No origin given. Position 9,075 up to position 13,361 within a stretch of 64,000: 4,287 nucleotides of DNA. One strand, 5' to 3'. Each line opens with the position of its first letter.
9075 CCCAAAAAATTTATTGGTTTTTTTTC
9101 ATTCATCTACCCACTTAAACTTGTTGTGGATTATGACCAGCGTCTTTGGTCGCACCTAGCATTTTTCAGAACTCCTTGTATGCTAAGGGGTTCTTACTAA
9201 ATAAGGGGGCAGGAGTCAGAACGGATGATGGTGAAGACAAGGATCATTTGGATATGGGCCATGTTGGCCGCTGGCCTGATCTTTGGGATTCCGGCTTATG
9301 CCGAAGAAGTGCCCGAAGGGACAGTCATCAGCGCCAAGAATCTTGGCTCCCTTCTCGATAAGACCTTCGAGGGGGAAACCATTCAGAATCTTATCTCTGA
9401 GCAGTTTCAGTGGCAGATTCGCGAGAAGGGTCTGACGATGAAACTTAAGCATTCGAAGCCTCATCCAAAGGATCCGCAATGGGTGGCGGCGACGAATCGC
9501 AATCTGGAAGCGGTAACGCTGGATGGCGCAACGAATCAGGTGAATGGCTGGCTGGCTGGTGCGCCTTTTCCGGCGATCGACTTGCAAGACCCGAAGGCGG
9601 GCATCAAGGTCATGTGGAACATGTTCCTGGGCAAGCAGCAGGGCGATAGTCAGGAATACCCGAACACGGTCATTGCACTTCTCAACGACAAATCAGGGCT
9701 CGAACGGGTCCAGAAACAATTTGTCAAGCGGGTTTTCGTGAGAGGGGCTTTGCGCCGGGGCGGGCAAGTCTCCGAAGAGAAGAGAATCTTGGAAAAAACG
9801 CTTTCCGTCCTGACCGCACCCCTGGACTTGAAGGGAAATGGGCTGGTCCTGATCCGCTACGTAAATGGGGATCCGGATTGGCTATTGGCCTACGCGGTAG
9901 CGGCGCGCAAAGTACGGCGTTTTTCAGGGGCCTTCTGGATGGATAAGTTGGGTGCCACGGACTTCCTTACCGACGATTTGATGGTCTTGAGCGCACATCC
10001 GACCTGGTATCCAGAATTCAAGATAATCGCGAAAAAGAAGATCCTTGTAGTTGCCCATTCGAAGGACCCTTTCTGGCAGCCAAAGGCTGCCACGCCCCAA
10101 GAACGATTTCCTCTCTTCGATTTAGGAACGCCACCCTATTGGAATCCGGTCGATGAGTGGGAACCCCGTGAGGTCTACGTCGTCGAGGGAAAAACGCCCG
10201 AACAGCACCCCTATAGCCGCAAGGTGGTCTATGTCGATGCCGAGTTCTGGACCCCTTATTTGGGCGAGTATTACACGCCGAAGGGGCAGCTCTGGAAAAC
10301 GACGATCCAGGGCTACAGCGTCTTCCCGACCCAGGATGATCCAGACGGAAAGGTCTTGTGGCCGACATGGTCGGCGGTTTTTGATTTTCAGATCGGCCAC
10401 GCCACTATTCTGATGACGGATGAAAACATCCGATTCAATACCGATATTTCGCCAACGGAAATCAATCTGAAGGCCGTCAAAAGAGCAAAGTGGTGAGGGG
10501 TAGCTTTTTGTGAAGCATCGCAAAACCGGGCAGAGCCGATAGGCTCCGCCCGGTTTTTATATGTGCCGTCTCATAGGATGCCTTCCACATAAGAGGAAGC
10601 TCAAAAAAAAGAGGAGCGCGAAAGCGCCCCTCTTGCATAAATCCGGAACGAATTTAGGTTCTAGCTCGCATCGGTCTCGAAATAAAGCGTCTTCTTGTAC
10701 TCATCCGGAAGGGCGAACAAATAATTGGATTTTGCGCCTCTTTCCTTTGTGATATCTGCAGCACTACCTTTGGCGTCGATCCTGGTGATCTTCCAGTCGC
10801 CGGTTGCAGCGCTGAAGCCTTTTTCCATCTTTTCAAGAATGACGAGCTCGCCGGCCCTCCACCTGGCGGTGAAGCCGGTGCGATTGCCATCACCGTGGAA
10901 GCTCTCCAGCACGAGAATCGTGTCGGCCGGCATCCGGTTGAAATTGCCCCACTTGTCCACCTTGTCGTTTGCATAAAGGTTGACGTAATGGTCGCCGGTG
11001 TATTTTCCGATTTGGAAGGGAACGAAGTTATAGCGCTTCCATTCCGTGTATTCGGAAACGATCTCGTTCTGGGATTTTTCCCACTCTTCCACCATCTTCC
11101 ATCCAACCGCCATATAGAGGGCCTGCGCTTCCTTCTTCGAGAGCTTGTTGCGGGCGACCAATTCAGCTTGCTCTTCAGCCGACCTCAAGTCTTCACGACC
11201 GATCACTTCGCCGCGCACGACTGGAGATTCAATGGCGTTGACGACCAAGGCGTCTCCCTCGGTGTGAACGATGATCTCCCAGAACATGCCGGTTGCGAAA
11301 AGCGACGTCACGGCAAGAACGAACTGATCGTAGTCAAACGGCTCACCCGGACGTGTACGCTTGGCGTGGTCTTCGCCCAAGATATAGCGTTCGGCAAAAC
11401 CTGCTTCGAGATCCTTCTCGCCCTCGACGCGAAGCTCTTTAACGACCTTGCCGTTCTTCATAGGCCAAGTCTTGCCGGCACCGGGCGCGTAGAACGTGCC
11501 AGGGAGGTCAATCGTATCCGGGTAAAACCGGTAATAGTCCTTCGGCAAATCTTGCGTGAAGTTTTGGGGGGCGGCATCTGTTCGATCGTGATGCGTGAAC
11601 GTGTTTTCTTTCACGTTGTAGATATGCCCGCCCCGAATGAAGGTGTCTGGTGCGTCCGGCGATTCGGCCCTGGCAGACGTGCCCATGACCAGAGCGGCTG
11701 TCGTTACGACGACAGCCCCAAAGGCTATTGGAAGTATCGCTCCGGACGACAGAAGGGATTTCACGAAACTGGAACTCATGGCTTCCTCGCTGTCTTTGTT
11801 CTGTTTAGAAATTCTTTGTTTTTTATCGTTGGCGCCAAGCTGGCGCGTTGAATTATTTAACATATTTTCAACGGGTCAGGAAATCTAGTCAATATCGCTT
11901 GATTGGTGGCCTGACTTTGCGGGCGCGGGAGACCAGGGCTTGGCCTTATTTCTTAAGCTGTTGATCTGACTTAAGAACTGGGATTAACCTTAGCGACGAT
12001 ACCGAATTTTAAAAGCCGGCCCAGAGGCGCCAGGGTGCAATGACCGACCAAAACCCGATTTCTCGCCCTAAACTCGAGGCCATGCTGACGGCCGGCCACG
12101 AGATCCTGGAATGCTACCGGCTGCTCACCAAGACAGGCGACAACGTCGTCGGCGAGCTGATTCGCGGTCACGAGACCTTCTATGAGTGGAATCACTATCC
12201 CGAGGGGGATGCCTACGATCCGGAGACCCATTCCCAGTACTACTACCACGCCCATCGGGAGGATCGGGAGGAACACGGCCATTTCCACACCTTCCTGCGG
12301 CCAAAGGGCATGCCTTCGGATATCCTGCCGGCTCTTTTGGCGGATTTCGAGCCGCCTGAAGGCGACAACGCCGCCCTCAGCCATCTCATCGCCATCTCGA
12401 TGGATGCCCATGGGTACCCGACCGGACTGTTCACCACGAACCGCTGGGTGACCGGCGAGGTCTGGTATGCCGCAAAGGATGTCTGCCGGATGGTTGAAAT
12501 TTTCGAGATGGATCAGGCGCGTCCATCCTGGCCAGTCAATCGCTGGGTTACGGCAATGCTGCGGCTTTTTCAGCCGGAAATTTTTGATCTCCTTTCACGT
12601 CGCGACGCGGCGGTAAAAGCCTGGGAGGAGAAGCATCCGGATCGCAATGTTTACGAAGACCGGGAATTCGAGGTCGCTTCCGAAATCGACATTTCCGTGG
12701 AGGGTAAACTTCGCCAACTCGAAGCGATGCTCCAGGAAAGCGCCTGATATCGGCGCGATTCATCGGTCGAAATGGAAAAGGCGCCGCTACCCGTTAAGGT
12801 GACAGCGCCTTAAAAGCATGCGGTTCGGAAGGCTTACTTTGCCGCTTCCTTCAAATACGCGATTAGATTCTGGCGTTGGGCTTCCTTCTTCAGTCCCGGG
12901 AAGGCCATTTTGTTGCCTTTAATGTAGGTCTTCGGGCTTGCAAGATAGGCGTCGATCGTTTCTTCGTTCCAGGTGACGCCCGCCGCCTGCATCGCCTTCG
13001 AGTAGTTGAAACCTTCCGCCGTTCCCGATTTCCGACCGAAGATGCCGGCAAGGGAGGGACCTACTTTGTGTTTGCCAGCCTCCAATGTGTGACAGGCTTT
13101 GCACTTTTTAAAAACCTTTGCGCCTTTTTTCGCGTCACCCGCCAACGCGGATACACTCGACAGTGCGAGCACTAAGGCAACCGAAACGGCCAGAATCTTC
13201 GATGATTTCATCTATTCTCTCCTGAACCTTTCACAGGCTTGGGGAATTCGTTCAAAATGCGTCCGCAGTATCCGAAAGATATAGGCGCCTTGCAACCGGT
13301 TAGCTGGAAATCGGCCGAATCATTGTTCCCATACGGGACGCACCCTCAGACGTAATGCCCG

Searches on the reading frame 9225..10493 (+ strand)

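Call 25: search_protein_families(library=pfam, proteins=[window:9225-10493:+], max_evalue=0.01)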
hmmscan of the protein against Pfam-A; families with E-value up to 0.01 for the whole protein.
window:9225-10493:+ (423 aa): 2 families
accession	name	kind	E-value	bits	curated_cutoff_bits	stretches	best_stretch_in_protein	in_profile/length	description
PF07044.18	DUF1329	-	6.6e-54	184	23.1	1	52-403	9-347/368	Protein of unknown function (DUF1329)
PF17131.11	LolA_like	-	5.6e-11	42.9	30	1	315-410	84-174/184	Outer membrane lipoprotein-sorting protein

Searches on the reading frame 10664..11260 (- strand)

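Call 8: search_protein_families(library=pfam, proteins=[window:10664-11182:-], max_evalue=1)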
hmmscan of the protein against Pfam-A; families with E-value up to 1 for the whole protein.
seq(173 aa): 1 family
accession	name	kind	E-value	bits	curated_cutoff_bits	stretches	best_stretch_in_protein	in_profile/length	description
PF19584.4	MCAfunc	-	0.16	12.1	35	1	20-41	72-94/143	MCAfunc domain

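Call 93: search_protein_families(library=pfam, proteins=[window:10664-11260:-], max_evalue=1)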
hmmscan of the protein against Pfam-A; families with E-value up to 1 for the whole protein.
window:10664-11260:- (199 aa): 1 family
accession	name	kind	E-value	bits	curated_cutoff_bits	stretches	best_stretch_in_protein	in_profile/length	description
PF19584.4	MCAfunc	-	0.14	12.3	35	1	44-67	70-94/143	MCAfunc domain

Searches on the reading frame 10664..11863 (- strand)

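Call 5: search_protein_families(library=pfam, proteins=[window:10664-11863:-], max_evalue=0.1)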
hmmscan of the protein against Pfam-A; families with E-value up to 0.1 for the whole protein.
window:10664-11863:- (400 aa): 0 families

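Call 25: search_protein_families(library=pfam, proteins=[window:10664-11863:-], max_evalue=0.01)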
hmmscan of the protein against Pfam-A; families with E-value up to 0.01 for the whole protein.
window:10664-11863:- (400 aa): 0 families

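Call 37: search_protein_families(library=ncbifam, proteins=[window:10664-11863:-], max_evalue=0.01)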
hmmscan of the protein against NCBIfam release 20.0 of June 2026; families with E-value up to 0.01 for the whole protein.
window:10664-11863:- (400 aa): 1 family
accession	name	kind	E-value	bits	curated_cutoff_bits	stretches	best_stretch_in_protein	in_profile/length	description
TIGR03303.1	OM_YaeT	equivalog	0.0005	18.6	297.15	1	139-218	1-73/741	outer membrane protein assembly factor BamA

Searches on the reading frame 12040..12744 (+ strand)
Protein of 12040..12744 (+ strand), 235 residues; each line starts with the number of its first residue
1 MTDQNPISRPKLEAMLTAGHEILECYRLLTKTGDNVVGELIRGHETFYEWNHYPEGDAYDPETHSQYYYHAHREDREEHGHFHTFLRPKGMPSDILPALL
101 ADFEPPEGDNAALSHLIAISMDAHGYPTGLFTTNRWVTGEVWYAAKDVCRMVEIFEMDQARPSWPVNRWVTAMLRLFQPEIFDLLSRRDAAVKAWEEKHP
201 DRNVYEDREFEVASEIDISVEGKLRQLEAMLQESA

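Call 25: search_protein_families(library=pfam, proteins=[window:12040-12744:+], max_evalue=0.01)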
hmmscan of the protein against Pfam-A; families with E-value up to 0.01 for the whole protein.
window:12040-12744:+ (235 aa): 1 family
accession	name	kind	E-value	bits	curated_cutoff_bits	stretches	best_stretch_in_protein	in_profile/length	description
PF22308.1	DUF6969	-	2.2e-88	295.5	27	1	17-218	2-201/201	Domain of unknown function (DUF6969)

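Call 37: search_protein_families(library=ncbifam, proteins=[window:12040-12744:+], max_evalue=0.01)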
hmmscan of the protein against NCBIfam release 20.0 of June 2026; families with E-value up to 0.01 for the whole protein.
window:12040-12744:+ (235 aa): 0 families

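Call 60: find_homologous_proteins(query=window:12040-12744:+, max_evalue=1e-10)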
Query window:12040-12744:+ (235 aa): 6667 proteins with E <= 1e-10 among 6842 candidates; the best 120 are listed.
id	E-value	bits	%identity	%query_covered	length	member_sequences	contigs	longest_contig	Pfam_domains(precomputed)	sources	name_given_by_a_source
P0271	1.9e-159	546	99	100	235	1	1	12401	PF22308.2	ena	-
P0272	2.3e-157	540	98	100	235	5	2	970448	PF22308.2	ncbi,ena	-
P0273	6.2e-153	525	95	100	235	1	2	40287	PF22308.2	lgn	-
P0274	2.1e-135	468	85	100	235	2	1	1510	PF22308.2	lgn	-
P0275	4.0e-133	460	82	100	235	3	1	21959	PF22308.2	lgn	-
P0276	2.2e-123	428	79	96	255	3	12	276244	PF22308.2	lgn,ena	-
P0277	1.4e-121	422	77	98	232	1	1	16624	PF22308.2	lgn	-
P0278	1.6e-113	396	73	98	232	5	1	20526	PF22308.2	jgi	-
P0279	3.1e-111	389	72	98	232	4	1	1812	PF22308.2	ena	-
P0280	1.1e-108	380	73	93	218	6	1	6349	PF22308.2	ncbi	-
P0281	1.8e-102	360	69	98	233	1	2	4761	PF22308.2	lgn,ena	-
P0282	4.8e-98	345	64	97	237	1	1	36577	PF22308.2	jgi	jgi:hypothetical protein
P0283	5.5e-98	345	61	100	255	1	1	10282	PF22308.2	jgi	jgi:hypothetical protein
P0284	9.9e-98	344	58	99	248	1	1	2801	PF22308.2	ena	-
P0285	4.5e-97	342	62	99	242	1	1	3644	PF22308.2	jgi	-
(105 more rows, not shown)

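Call 61: find_encoding_contigs(protein=P0272, flank=10000, max_places=3)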
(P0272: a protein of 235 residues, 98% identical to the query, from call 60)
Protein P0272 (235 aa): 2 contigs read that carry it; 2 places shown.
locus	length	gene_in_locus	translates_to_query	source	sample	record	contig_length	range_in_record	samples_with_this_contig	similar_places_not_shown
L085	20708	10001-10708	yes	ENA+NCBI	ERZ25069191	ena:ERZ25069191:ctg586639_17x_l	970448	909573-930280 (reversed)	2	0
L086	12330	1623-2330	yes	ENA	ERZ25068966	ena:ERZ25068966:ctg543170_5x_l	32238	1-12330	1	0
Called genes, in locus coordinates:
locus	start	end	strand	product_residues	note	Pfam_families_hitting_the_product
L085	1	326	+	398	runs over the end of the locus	PF13489:Methyltransf_23 (weak), PF01135:PCMT (weak), PF01209:Ubie_methyltran, PF13847:Methyltransf_31, PF08241:Methyltransf_11 (faint), PF08242:Methyltransf_12 (faint), PF13649:Methyltransf_25, PF13847:Methyltransf_31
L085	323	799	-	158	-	PF12840:HTH_20 (faint)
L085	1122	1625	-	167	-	PF13683:rve_3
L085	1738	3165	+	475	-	-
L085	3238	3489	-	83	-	PF05199:GMC_oxred_C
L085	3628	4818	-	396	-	PF00890:FAD_binding_2 (faint), PF00732:GMC_oxred_N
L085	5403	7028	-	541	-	PF00501:AMP-binding, PF13193:AMP-binding_C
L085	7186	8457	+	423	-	PF07044:DUF1329, PF17131:TP_0789-like (weak)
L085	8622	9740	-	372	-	-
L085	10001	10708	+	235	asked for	PF22308:DUF6969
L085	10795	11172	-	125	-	PF00034:Cytochrom_C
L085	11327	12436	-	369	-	PF04055:Radical_SAM, PF13186:SPASM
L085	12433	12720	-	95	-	PF05402:PqqD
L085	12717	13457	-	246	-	PF03070:TENA_THI-4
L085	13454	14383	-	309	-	PF12706:Lactamase_B_2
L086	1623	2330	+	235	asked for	PF22308:DUF6969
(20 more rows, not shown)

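Call 62: find_encoding_contigs(protein=P0271, flank=10000, max_places=3)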
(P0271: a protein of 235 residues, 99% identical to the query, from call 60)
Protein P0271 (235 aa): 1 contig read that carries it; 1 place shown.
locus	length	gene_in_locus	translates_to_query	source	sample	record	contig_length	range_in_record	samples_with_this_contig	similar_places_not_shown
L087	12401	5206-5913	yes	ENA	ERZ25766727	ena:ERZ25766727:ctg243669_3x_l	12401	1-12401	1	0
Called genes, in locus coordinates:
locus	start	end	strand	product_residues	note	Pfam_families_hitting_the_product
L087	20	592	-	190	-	-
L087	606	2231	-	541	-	PF00501:AMP-binding, PF13193:AMP-binding_C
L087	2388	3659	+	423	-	PF07044:DUF1329, PF17131:TP_0789-like (weak)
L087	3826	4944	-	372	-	-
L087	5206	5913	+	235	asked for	PF22308:DUF6969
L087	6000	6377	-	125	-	PF00034:Cytochrom_C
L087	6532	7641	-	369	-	PF04055:Radical_SAM, PF13186:SPASM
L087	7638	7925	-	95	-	PF05402:PqqD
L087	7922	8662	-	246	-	PF03070:TENA_THI-4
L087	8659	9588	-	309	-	PF12706:Lactamase_B_2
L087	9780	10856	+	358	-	PF09084:NMT1 (faint)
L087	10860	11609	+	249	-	PF00528:BPD_transp_1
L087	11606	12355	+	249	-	PF00005:ABC_tran, PF13401:AAA_22 (weak), PF13304:AAA_21 (weak)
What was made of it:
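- The related contigs come from assemblies whose names suggest long reads at low coverage (3x-17x; calls 61, 62), where single-base indels are common.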

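Call 73: predict_structure(alignment_id=A4)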
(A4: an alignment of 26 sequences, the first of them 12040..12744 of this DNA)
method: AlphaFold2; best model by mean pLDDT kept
length: 235 residues; sequences in the alignment: 26
mean_pLDDT: 88.6   pTM: 0.89
mean pLDDT of the five models: 88.6, 86.3, 84.0, 83.3, 80.6
residues with pLDDT >= 90: 148; 70-90: 65; 50-70: 19; < 50: 3
segments of 3 or more residues with pLDDT < 50: 1-3
pLDDT, mean of each block of 10 residues (from residue 1): 69 98 96 89 69 82 93 70 93 86 70 90 90 85 94 95 94 98 97 95 90 96 97 89
secondary structure, 60 per line:
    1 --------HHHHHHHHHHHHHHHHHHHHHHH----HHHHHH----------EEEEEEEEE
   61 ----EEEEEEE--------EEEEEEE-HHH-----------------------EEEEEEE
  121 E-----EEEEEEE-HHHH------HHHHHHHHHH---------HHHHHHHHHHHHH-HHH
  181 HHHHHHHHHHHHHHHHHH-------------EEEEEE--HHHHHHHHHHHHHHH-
elements in order: H9-31 H36-41 E52-60 E65-71 E80-86 E114-121 E127-133 H135-138 H145-154 H164-176 H178-198 E212-217 H220-234

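Call 77: fold_search(model_id=the predicted structure, library=pdb)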
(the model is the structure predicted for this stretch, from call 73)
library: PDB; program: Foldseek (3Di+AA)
matches with E <= 10: 188; with E <= 0.001: 0
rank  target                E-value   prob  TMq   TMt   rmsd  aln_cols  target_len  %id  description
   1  8p0b_A                2.0e-01  0.05  0.15  0.09  21.5       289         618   10  Thogoto virus polymerase in Mode B conformation and bound to 32-mer loop promoter RNA (released 2024-05-22)
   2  7tdz_A                5.5e-01  0.08  0.17  0.04  25.3       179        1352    9  Cryo-EM model of protomer of the cytoplasmic ring of the nuclear pore complex from Xenopus laevis (released 2022-06-22)
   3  8p0u_A                5.5e-01  0.03  0.16  0.09  20.8       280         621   10  Thogoto virus polymerase in Mode B conformation with defined endonuclease domain and bound to 32-mer loop promoter RNA (released 2024-05-22)
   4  2hlv                  5.9e-01  0.10  0.15  0.22  12.3       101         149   18  Bovine Odorant Binding Protein deswapped triple mutant (released 2008-03-25)
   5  8z8x_A                5.9e-01  0.03  0.16  0.09  21.5       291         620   10  Cryo-EM structure of Thogoto virus polymerase in a transcription initiation conformation (released 2024-05-29)
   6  1g85_A                7.8e-01  0.08  0.14  0.20  12.1       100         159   18  CRYSTAL STRUCTURE OF BOVINE ODORANT BINDING PROTEIN COMPLEXED WITH IS NATURAL LIGAND (released 2002-06-26)
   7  3agb_B                7.8e-01  0.04  0.16  0.15  20.3       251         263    9  F218V mutant of the substrate-free form of red chlorophyll catabolite reductase from Arabidopsis thaliana (released 2010-09-01)
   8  3aga_A                8.3e-01  0.02  0.15  0.14  19.8       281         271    8  Crystal structure of RCC-bound red chlorophyll catabolite reductase from Arabidopsis thaliana (released 2010-09-01)
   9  6gvw_C                8.8e-01  0.06  0.16  0.12  13.2       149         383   11  Crystal structure of the BRCA1-A complex (released 2019-07-10)
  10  5xqi_A                9.9e-01  0.05  0.14  0.12  20.1       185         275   10  Crystal structure of full-length human Rogdi (released 2017-07-12)
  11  5e9t_A                9.9e-01  0.04  0.15  0.09  15.7       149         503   11  Crystal structure of GtfA/B complex (released 2016-03-02)
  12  8xaa_C                1.0e+00  0.06  0.16  0.15  17.6       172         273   10  Structure of NAP1 in complex with H2A-H2B (released 2024-12-04)
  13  1hn2_A                1.1e+00  0.07  0.14  0.20  12.9       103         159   18  CRYSTAL STRUCTURE OF BOVINE OBP COMPLEXED WITH AMINOANTHRACENE (released 2001-12-05)
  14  1jas_MODEL_1_A        1.1e+00  0.04  0.16  0.21  16.7       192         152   12  HsUbc2b (released 2003-09-09)
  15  8xaa_A                1.1e+00  0.03  0.16  0.14  18.2       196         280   11  Structure of NAP1 in complex with H2A-H2B (released 2024-12-04)
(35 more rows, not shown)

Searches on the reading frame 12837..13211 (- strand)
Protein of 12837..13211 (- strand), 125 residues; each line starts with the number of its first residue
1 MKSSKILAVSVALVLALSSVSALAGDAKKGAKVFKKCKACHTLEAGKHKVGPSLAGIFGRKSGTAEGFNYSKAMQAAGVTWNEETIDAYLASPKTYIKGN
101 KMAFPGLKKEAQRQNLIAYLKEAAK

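Call 57: search_protein_families(library=ncbifam, proteins=[window:12837-13211:-], max_evalue=0.001)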
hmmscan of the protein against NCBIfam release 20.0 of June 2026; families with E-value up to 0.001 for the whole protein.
window:12837-13211:- (125 aa): 3 families
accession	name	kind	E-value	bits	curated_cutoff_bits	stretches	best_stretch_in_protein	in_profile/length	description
NF043008.1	Cyt550_Brdyrhiz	equivalog_domain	4.7e-32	110.9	240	1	7-122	4-123/131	cytochrome c-550 CycA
TIGR02603.1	CxxCH_TIGR02603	domain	2.9e-06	27.3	68.15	1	25-61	1-38/134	putative heme-binding domain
NF045930.1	Cytc6PetJCyano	equivalog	4.5e-05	23.4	135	1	6-42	7-44/110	cytochrome c6 PetJ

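Call 58: search_protein_families(library=pfam, proteins=[window:12837-13211:-], max_evalue=0.001)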
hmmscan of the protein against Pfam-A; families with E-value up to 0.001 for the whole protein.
window:12837-13211:- (125 aa): 2 families
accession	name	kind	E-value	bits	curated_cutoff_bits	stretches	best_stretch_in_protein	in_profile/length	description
PF00034.26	Cytochrom_C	-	6.4e-13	50.3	21.3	1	27-122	1-88/90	Cytochrome c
PF13442.11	Cytochrome_CBB3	-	0.0009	20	27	0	26-88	2-63/68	Cytochrome C oxidase, cbb3-type, subunit III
